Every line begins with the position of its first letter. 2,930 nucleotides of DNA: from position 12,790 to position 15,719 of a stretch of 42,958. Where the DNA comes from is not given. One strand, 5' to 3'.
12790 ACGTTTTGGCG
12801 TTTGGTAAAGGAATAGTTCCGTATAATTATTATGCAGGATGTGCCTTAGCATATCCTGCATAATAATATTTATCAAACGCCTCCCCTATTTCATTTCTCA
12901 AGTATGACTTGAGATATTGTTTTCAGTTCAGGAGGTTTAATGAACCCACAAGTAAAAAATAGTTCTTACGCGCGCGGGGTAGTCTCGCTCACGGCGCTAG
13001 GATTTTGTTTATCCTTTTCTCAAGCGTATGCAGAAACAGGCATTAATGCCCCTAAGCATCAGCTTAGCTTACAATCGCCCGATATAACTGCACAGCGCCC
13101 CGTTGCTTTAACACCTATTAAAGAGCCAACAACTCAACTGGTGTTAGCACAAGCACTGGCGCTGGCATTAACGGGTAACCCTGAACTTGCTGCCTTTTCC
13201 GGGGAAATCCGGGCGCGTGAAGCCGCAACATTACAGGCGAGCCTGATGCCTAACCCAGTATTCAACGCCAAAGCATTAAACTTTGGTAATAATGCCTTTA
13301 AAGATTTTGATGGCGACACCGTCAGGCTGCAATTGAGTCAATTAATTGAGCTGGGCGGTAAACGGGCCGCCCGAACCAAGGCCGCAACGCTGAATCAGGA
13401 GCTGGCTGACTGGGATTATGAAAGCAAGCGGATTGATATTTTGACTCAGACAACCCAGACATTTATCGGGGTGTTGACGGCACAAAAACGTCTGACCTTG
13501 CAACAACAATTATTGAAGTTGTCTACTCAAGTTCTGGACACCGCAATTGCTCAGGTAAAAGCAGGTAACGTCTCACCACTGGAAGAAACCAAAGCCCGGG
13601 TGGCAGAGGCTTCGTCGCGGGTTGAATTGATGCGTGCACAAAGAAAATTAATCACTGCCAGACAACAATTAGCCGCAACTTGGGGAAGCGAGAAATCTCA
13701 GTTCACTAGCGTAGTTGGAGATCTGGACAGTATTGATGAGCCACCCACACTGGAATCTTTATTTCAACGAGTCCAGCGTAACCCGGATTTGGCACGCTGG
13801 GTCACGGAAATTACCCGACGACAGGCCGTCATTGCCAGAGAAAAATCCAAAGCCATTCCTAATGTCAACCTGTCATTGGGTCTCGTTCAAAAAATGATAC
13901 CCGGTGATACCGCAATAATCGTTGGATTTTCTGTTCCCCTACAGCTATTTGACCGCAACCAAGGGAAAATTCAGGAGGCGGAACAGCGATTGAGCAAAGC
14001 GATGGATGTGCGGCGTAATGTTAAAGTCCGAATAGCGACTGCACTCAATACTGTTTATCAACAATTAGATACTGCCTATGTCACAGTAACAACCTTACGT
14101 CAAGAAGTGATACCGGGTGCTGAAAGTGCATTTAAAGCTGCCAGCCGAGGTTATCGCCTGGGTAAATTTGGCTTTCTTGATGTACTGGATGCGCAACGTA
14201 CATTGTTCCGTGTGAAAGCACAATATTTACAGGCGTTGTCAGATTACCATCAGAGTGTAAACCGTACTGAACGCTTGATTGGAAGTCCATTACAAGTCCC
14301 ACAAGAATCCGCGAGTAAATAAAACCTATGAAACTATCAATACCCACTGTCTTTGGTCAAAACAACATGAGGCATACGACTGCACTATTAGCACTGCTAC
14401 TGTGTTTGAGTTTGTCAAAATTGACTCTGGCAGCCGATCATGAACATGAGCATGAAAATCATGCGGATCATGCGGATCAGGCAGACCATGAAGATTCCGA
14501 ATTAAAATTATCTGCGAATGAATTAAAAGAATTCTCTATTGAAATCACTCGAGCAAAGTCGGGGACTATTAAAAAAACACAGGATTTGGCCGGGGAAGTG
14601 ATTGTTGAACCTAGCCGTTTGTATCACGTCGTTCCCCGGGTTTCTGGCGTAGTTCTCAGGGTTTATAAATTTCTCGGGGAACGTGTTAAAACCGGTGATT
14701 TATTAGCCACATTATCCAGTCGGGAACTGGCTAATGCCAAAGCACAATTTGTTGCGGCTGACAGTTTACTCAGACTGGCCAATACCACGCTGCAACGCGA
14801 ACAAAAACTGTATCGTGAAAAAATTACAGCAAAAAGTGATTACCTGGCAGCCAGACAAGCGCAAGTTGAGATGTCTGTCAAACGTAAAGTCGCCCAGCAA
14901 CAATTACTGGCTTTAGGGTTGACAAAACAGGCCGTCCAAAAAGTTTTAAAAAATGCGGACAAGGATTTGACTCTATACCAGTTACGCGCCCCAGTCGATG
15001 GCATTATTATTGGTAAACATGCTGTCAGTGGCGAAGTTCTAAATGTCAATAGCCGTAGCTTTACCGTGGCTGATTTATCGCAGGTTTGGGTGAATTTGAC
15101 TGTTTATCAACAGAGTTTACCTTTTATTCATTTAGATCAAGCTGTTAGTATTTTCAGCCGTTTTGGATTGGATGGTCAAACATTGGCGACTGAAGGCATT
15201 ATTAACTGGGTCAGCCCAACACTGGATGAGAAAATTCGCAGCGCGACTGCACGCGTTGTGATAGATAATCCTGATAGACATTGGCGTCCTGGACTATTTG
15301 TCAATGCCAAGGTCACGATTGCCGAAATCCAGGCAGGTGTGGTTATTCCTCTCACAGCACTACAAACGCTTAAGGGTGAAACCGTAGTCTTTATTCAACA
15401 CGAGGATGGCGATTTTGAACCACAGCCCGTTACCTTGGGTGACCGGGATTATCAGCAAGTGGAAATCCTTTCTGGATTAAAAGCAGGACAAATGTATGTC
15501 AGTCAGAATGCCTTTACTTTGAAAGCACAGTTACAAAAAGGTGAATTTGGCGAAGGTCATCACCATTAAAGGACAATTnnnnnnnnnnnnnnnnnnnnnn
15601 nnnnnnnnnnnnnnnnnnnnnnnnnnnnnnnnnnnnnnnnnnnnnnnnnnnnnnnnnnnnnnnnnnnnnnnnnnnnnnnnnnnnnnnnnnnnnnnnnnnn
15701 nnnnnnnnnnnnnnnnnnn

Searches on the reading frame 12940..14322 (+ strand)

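Call 8: search_protein_families(library=pfam, proteins=[window:12940-14322:+], max_evalue=0.001)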
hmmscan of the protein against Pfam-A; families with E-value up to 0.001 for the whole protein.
window:12940-14322:+ (460 aa): 1 family
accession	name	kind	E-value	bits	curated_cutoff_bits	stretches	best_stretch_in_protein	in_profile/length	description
PF02321.23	OEP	-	1.3e-51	175.5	22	2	273-448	4-187/187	Outer membrane efflux protein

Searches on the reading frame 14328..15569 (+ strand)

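Call 8: search_protein_families(library=pfam, proteins=[window:14328-15569:+], max_evalue=0.001)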
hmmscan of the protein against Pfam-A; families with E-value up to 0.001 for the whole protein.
window:14328-15569:+ (413 aa): 2 families
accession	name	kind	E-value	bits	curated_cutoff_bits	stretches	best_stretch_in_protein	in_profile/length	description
PF16576.10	HlyD_D23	-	3e-39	135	30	1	82-325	3-214/214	Barrel-sandwich domain of CusB or HlyD membrane-fusion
PF13437.12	HlyD_3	-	1.2e-16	61.8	22.2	1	219-322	2-106/106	HlyD family secretion protein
